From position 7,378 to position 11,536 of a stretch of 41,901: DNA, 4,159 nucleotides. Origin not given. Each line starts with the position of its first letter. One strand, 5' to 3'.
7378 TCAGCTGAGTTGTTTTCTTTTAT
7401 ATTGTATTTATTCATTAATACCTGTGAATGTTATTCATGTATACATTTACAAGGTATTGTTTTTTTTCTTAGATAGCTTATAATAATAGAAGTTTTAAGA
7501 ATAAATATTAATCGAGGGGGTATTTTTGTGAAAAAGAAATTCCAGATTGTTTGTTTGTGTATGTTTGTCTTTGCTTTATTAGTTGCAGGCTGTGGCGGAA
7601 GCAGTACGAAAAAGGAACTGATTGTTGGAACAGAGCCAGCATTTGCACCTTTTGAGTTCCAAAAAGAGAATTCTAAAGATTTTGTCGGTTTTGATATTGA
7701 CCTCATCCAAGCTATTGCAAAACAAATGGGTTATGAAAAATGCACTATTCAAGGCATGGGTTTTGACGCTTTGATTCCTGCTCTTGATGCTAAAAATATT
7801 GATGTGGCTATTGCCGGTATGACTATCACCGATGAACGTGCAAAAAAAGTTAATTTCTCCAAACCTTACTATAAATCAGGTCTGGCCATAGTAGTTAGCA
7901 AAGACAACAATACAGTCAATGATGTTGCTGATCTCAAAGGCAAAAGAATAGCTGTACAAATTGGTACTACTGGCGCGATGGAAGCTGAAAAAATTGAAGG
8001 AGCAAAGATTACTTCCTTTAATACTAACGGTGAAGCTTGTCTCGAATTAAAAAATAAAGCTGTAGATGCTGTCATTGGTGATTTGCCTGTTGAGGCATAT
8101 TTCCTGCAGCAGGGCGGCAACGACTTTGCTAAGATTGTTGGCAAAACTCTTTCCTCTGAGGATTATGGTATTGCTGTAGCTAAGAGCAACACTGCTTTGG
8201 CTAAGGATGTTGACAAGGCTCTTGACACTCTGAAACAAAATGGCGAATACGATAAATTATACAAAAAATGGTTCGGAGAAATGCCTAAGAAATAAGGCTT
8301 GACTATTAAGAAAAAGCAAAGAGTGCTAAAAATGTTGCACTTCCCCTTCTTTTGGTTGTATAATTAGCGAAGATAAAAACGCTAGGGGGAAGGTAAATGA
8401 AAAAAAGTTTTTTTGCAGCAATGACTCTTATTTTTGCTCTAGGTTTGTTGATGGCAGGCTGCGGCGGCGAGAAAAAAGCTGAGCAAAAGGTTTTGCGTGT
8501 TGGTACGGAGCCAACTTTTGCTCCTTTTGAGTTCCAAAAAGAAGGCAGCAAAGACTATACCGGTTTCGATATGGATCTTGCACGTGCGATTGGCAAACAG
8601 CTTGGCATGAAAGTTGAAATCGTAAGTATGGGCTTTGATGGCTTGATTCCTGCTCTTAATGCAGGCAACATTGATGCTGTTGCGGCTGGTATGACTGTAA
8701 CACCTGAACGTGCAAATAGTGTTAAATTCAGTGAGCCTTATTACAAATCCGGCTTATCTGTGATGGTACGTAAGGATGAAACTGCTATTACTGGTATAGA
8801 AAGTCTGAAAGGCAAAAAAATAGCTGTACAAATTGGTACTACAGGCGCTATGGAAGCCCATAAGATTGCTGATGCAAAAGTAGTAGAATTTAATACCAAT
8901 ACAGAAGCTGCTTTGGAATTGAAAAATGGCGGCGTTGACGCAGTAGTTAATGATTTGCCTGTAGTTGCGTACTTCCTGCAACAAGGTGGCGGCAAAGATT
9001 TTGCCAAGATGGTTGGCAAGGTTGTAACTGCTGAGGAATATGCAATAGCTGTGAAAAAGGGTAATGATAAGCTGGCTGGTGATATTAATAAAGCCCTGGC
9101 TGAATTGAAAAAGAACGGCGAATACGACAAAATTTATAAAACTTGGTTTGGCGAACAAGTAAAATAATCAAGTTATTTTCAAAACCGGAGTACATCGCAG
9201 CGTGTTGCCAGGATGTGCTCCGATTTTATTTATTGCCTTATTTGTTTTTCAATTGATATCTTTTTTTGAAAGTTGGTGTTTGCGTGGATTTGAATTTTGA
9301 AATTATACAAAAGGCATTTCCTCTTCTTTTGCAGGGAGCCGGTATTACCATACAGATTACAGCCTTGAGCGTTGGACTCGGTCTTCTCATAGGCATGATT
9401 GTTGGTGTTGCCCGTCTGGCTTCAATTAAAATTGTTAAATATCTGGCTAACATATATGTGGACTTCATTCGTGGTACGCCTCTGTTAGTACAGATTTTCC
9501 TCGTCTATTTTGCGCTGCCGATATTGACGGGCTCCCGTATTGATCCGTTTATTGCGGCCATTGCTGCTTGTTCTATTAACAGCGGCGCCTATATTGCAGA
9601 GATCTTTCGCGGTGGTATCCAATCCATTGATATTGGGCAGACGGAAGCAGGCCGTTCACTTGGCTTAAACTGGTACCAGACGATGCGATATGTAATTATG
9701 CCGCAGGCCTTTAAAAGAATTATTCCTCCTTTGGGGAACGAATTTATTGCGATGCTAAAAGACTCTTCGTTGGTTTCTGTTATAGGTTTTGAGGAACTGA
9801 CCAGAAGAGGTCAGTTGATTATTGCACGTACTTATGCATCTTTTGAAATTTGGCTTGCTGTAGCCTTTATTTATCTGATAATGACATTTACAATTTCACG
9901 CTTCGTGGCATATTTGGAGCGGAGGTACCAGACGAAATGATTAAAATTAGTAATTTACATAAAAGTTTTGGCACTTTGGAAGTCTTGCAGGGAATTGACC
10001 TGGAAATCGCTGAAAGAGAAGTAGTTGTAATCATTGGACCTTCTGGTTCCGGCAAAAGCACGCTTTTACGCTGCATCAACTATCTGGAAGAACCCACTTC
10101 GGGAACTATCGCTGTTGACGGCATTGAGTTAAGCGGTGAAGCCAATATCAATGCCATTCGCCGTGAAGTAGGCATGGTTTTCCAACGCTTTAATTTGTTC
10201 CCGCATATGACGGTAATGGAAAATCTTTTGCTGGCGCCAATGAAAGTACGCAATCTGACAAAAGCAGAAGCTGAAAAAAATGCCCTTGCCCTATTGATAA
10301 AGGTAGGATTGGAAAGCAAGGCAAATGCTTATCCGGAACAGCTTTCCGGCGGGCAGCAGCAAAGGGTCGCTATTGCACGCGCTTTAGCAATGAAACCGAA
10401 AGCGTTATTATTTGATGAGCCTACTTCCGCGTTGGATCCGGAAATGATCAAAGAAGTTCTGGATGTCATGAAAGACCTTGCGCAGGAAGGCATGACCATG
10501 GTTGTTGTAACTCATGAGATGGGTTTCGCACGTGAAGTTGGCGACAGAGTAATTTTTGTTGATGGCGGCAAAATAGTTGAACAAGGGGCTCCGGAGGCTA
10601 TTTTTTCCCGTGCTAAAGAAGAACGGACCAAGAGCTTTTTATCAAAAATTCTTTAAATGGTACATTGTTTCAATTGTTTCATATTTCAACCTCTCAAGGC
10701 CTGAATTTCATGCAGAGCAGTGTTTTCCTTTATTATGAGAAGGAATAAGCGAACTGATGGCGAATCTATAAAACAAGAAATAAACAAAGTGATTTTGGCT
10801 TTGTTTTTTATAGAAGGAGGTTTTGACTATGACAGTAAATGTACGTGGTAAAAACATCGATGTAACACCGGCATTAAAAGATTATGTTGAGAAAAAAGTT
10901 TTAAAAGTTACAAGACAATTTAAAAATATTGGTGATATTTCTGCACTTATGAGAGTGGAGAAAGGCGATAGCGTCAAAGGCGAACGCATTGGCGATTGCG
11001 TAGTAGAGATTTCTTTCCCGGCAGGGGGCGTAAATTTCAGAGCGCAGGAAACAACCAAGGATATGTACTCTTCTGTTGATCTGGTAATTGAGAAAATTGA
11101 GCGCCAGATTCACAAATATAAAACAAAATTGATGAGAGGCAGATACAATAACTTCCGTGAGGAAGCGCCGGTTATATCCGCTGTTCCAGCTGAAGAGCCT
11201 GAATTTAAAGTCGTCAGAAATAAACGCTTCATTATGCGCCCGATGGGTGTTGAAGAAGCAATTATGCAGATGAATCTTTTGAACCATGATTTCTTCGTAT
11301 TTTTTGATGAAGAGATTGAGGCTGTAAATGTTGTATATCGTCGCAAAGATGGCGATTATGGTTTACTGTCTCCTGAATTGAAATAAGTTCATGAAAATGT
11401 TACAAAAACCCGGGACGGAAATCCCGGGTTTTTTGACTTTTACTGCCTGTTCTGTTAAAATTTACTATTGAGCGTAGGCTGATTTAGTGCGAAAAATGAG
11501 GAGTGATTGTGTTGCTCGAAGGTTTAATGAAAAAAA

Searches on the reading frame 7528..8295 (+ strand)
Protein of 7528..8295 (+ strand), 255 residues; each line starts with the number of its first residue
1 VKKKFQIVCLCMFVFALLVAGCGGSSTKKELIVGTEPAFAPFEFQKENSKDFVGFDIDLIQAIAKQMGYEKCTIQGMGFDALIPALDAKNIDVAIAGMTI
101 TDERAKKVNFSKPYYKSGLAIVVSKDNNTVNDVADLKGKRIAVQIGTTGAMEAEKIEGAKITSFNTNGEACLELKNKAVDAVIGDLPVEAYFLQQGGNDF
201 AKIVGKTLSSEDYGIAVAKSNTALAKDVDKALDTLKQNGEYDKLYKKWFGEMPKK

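Call 6: search_protein_families(library=pfam, proteins=[window:7528-8295:+])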
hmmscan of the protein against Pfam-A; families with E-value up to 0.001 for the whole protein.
window:7528-8295:+ (255 aa): 3 families
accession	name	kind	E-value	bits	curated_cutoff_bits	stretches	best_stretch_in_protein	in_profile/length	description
PF00497.25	SBP_bac_3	-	2.1e-45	154.2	26.4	1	31-251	1-132/132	Bacterial extracellular solute-binding proteins, family 3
PF10613.14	Lig_chan-Glu_bd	-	1.3e-12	48.2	30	1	45-126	21-114/115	Ligated ion channel L-glutamate- and glycine-binding site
PF09084.16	NMT1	-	6.5e-07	29.9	20.5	1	115-221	70-179/216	NMT1/THI5 like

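Call 33: search_protein_families(library=ncbifam, proteins=[window:7528-8295:+], max_evalue=0.00001)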
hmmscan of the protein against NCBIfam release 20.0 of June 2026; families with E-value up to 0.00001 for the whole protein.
window:7528-8295:+ (255 aa): 15 families
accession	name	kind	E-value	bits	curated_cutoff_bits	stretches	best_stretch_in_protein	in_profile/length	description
NF007029.0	PRK09495.1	equivalog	6e-70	235.8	303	1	16-254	12-248/248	glutamine ABC transporter substrate-binding protein GlnH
TIGR01096.1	3A0103s03R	subfamily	6.2e-61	206.1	256.35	1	14-249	10-250/250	lysine/arginine/ornithine ABC transporter substrate-binding protein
NF008426.0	PRK11260.1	equivalog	1.2e-43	149.3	312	1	28-250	40-261/266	cystine ABC transporter substrate-binding protein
NF041764.1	ArtI_Ecoli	equivalog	8.8e-43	146.4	522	1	14-249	5-241/243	arginine ABC transporter substrate-binding protein ArtI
NF041765.1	ArtJ_Ecoli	equivalog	3e-42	144.9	510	1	14-250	6-242/243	arginine ABC transporter substrate-binding protein ArtJ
NF011583.0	PRK15007.1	subfamily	3.4e-40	137.9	358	1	14-249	5-241/243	arginine ABC transporter substrate-binding protein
NF011586.0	PRK15010.1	equivalog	1.6e-31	109.8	440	1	9-249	7-253/260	lysine/arginine/ornithine ABC transporter substrate-binding protein ArgT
NF011965.0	PRK15437.1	equivalog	1e-30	107.2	459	1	13-249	10-253/260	histidine ABC transporter substrate-binding protein HisJ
NF052427.1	StpK7MSMEG_1200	equivalog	4.1e-25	88.3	900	1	29-249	362-585/601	serine/threonine protein kinase StpK7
NF008885.0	PRK11917.1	equivalog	2.8e-23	82.8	373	1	27-248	36-257/259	bifunctional adhesin/ABC transporter aspartate/glutamate-binding protein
NF008112.0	PRK10859.1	equivalog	2.2e-17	62.7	354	1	27-252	41-268/483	membrane-bound lytic murein transglycosylase MltF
TIGR02995.1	ectoine_ehuB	equivalog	4e-16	59.1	190.9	1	52-248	54-259/275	ectoine/hydroxyectoine ABC transporter substrate-binding protein EhuB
NF008063.0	PRK10797.1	subfamily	2.6e-15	56.4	375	1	31-251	42-272/302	glutamate/aspartate ABC transporter substrate-binding protein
TIGR04262.1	orph_peri_GRRM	subfamily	5.3e-13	48.8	190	1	40-186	12-160/257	extracellular substrate binding-like orphan protein GrrP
TIGR01728.1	SsuA_fam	subfamily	4.4e-06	26.1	163.5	0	117-196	82-168/290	aliphatic sulfonate ABC transporter substrate-binding protein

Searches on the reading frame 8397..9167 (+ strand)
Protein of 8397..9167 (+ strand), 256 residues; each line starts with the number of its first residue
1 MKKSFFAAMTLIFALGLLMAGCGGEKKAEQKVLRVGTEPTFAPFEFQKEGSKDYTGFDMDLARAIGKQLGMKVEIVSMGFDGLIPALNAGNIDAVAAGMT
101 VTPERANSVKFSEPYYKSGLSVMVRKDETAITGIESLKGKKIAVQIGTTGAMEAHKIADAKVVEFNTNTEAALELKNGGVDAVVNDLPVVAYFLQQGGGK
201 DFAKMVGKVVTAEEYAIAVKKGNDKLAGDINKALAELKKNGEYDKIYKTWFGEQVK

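Call 6: search_protein_families(library=pfam, proteins=[window:8397-9167:+])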
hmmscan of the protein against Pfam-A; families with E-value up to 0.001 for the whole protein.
window:8397-9167:+ (256 aa): 4 families
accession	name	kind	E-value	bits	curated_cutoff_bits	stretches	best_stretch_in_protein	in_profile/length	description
PF00497.25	SBP_bac_3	-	9.6e-48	161.7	26.4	1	33-253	1-132/132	Bacterial extracellular solute-binding proteins, family 3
PF10613.14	Lig_chan-Glu_bd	-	5.5e-12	46.2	30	1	46-127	20-114/115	Ligated ion channel L-glutamate- and glycine-binding site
PF09084.16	NMT1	-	9.3e-06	26.1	20.5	0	121-184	76-145/216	NMT1/THI5 like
PF12974.12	Phosphonate-bd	-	0.00028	20.8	27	0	61-248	19-227/242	ABC transporter, phosphonate, periplasmic substrate-binding protein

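Call 33: search_protein_families(library=ncbifam, proteins=[window:8397-9167:+], max_evalue=0.00001)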
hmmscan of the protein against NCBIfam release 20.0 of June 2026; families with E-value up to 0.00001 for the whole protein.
window:8397-9167:+ (256 aa): 18 families
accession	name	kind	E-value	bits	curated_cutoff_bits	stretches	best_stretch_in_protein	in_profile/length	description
NF007029.0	PRK09495.1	equivalog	9.7e-64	215.5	303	1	22-254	16-246/248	glutamine ABC transporter substrate-binding protein GlnH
TIGR01096.1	3A0103s03R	subfamily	1.7e-62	211.2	256.35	1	11-251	4-250/250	lysine/arginine/ornithine ABC transporter substrate-binding protein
NF041764.1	ArtI_Ecoli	equivalog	2.4e-43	148.3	522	1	20-251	11-241/243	arginine ABC transporter substrate-binding protein ArtI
NF008426.0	PRK11260.1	equivalog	1.6e-42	145.6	312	1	4-255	10-264/266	cystine ABC transporter substrate-binding protein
NF011583.0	PRK15007.1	subfamily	5.7e-41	140.4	358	1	18-251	9-241/243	arginine ABC transporter substrate-binding protein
NF041765.1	ArtJ_Ecoli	equivalog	2.2e-39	135.5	510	1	16-252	7-242/243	arginine ABC transporter substrate-binding protein ArtJ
NF011586.0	PRK15010.1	equivalog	5e-33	114.7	440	1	14-252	7-254/260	lysine/arginine/ornithine ABC transporter substrate-binding protein ArgT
NF011965.0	PRK15437.1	equivalog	1.7e-31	109.7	459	1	13-253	8-255/260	histidine ABC transporter substrate-binding protein HisJ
NF052427.1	StpK7MSMEG_1200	equivalog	1.1e-24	86.9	900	1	30-253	361-587/601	serine/threonine protein kinase StpK7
TIGR02995.1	ectoine_ehuB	equivalog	1.8e-20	73.4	190.9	1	29-249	31-258/275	ectoine/hydroxyectoine ABC transporter substrate-binding protein EhuB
NF008112.0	PRK10859.1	equivalog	2e-20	72.7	354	1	26-253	38-267/483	membrane-bound lytic murein transglycosylase MltF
NF008885.0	PRK11917.1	equivalog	2.4e-17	63.3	373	1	30-250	37-257/259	bifunctional adhesin/ABC transporter aspartate/glutamate-binding protein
TIGR04262.1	orph_peri_GRRM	subfamily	1.1e-15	57.6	190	1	33-237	3-209/257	extracellular substrate binding-like orphan protein GrrP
NF008063.0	PRK10797.1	subfamily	1.5e-12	47.3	375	1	25-254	34-273/302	glutamate/aspartate ABC transporter substrate-binding protein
TIGR01098.1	3A0109s03R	subfamily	4.6e-09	36.1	112.05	1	1-145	1-146/253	phosphate/phosphite/phosphonate ABC transporter substrate-binding protein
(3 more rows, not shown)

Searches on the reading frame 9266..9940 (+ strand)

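Call 6: search_protein_families(library=pfam, proteins=[window:9266-9940:+])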
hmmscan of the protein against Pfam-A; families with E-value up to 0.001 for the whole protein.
window:9266-9940:+ (224 aa): 1 family
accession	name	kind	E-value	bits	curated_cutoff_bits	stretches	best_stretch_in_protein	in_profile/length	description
PF00528.27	BPD_transp_1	-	1.2e-25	90.8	26.4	1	39-221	1-182/184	Binding-protein-dependent transport system inner membrane component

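Call 33: search_protein_families(library=ncbifam, proteins=[window:9266-9940:+], max_evalue=0.00001)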
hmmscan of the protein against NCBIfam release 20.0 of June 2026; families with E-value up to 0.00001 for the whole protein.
window:9266-9940:+ (224 aa): 12 families
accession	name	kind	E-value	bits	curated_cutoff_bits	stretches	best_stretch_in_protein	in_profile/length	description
NF007028.0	PRK09494.1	equivalog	3.4e-69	233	303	1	8-221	2-216/219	glutamine ABC transporter permease GlnP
NF011680.0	PRK15100.1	equivalog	3.2e-58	197.2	300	1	11-222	5-215/222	cystine ABC transporter permease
TIGR03004.1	ectoine_ehuC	equivalog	9.9e-50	169.4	196.95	1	18-220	4-205/214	ectoine/hydroxyectoine ABC transporter permease subunit EhuC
TIGR03003.1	ectoine_ehuD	equivalog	1.3e-43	149.4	205.2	1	11-221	3-212/212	ectoine/hydroxyectoine ABC transporter permease subunit EhuD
NF011687.0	PRK15107.1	equivalog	2e-36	126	318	1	9-220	4-222/224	glutamate/aspartate ABC transporter permease GltK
NF008337.0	PRK11123.1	equivalog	2.4e-34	118.9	277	2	92-221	101-230/238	arginine ABC transporter permease ArtQ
NF008336.0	PRK11122.1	equivalog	1.9e-32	112.8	248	1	17-220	4-214/222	arginine ABC transporter permease ArtM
TIGR01726.1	HEQRo_perm_3TM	subfamily_domain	2.4e-30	104.9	42.2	1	18-116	2-99/99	ABC transporter permease subunit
NF011651.0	PRK15069.1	subfamily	1.7e-29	102.9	306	1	22-221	20-228/237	histidine ABC transporter permease HisM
NF011714.0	PRK15135.1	subfamily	4.3e-29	101.9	319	1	20-222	8-220/228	histidine ABC transporter permease HisQ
TIGR01097.1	PhnE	equivalog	1.3e-09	37.9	216.7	1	18-153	54-185/252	phosphonate ABC transporter, permease protein PhnE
NF008049.0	PRK10782.1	subfamily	1.5e-06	28.1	212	1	20-195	8-186/217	methionine ABC transporter permease MetI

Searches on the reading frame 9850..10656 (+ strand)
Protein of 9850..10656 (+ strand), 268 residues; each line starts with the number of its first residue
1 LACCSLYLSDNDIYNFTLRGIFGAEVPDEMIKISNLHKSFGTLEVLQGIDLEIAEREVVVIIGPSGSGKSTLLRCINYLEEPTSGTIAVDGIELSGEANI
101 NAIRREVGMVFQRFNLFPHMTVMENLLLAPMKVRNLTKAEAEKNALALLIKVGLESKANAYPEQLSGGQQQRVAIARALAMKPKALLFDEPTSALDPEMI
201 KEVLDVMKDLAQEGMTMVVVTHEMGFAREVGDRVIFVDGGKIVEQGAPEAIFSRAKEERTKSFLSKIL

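Call 6: search_protein_families(library=pfam, proteins=[window:9850-10656:+])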
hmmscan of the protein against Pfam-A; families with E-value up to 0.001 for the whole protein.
window:9850-10656:+ (268 aa): 11 families
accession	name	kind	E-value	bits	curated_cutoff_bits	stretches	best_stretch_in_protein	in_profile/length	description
PF00005.33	ABC_tran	-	5e-39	134.5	25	1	46-193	1-137/137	ABC transporter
PF13304.12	AAA_21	-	5.1e-16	60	27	2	149-224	222-300/304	AAA domain, putative AbiEii toxin, Type IV TA system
PF02463.25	SMC_N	-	2.9e-10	40.4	40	1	55-233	23-207/220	RecF/RecN/SMC N terminal domain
PF09818.15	ABC_ATPase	-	1.2e-06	28.2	23.2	0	162-240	155-232/283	P-loop domain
PF13476.12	AAA_23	-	8.3e-06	27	27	1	38-78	8-41/201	AAA domain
PF13555.12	AAA_29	-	2e-05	24.7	27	1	49-79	15-45/61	P-loop containing region of AAA domain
PF13401.12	AAA_22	-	3.1e-05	24.8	27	1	56-119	5-33/130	AAA domain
PF13191.12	AAA_16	-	4.4e-05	24.5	32.6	1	57-89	25-58/167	AAA ATPase domain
PF13175.12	AAA_15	-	0.00026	21.2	32.1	0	55-83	23-50/374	AAA ATPase domain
PF01637.24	ATPase_2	-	0.0003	21.1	33.2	0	54-219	18-151/225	ATPase domain predominantly from Archaea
PF25199.1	nSTAND_NTPase5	-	0.00043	20.6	34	0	55-76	40-61/145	Novel STAND NTPase 5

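Call 33: search_protein_families(library=ncbifam, proteins=[window:9937-10656:+], max_evalue=0.00001)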
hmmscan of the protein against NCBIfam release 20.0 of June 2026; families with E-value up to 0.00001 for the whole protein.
window:9937-10656:+ (239 aa): 189 families (the best 25 are shown)
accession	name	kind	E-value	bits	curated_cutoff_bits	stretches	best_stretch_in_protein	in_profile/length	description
NF007027.0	PRK09493.1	equivalog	2.2e-104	348.1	379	1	1-238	1-239/240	glutamine ABC transporter ATP-binding protein GlnQ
NF008428.0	PRK11264.1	equivalog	3.2e-98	327.9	406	1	1-239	3-248/250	L-cystine ABC transporter ATP-binding protein TcyN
TIGR03005.1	ectoine_ehuA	equivalog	7.4e-93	310.4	345.4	1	2-239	1-251/252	ectoine/hydroxyectoine ABC transporter ATP-binding protein EhuA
NF007908.0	PRK10619.1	equivalog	4.5e-83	278.4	466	1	3-237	7-254/257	histidine ABC transporter ATP-binding protein HisP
NF008338.0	PRK11124.1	equivalog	2e-79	266.5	369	1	2-236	3-241/242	arginine ABC transporter ATP-binding protein ArtP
TIGR00972.1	3a0107s01c2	equivalog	2.3e-73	246.6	343.2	1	2-237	2-245/248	phosphate ABC transporter ATP-binding protein PstB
TIGR02314.1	ABC_MetN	equivalog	5.4e-65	219.7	499.7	1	1-236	1-242/343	methionine ABC transporter ATP-binding protein MetN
TIGR02315.1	ABC_phnC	equivalog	3.3e-63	213.3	266.1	1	1-223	1-234/243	phosphonate ABC transporter ATP-binding protein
TIGR03265.1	PhnT2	equivalog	2.3e-62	211.3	457.7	1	2-232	5-232/353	putative 2-aminoethylphosphonate ABC transporter ATP-binding protein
TIGR01186.1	proV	subfamily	5.3e-62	210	326.6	1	13-237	5-232/363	betaine/proline/choline family ABC transporter ATP-binding protein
TIGR00968.1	3a0106s01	subfamily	1.3e-61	208.2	342.75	1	2-236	1-232/237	sulfate ABC transporter ATP-binding protein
NF006987.0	PRK09452.1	equivalog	1.2e-59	201.9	482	1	1-236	17-249/378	spermidine/putrescine ABC transporter ATP-binding protein PotA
TIGR02673.1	FtsE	equivalog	2.7e-58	197.1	264.85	1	1-211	1-213/214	cell division ATP-binding protein FtsE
TIGR02982.1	heterocyst_DevA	subfamily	8.7e-57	192.2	295.8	1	2-213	2-219/220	ABC exporter ATP-binding subunit, DevA family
NF008105.0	PRK10851.1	equivalog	9.4e-57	192.3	502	1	2-230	3-232/362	sulfate/thiosulfate ABC transporter ATP-binding protein CysA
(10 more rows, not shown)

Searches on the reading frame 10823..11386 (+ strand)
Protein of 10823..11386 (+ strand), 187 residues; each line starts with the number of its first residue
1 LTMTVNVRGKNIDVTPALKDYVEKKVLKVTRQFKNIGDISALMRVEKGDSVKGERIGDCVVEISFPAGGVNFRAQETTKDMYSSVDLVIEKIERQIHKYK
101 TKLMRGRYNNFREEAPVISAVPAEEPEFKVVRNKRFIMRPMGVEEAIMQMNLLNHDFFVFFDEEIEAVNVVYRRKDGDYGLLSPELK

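Call 6: search_protein_families(library=pfam, proteins=[window:10823-11386:+])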
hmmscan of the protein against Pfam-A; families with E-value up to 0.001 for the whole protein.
window:10823-11386:+ (187 aa): 2 families
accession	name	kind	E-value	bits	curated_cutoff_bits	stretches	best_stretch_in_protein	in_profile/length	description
PF16321.10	Ribosom_S30AE_C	-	1.5e-27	95.5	25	1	126-181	2-57/57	Sigma 54 modulation/S30EA ribosomal protein C terminus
PF02482.25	Ribosomal_S30AE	-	5e-24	85.3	23.7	1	5-103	1-87/88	Sigma 54 modulation protein / S30EA ribosomal protein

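Call 33: search_protein_families(library=ncbifam, proteins=[window:10823-11386:+], max_evalue=0.00001)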
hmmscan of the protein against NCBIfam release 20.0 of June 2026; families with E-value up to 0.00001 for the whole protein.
window:10823-11386:+ (187 aa): 3 families
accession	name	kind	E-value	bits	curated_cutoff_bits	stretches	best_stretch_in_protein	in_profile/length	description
TIGR00741.1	yfiA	equivalog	7.2e-24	84.2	40.9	1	3-104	1-96/102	ribosome hibernation-promoting factor, HPF/YfiA family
NF007780.0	PRK10470.1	equivalog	1.2e-14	54.5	125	1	3-104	1-93/95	ribosome hibernation promoting factor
NF007654.0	PRK10324.1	equivalog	1.8e-06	28.5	158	1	3-104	1-93/113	ribosome-associated translation inhibitor RaiA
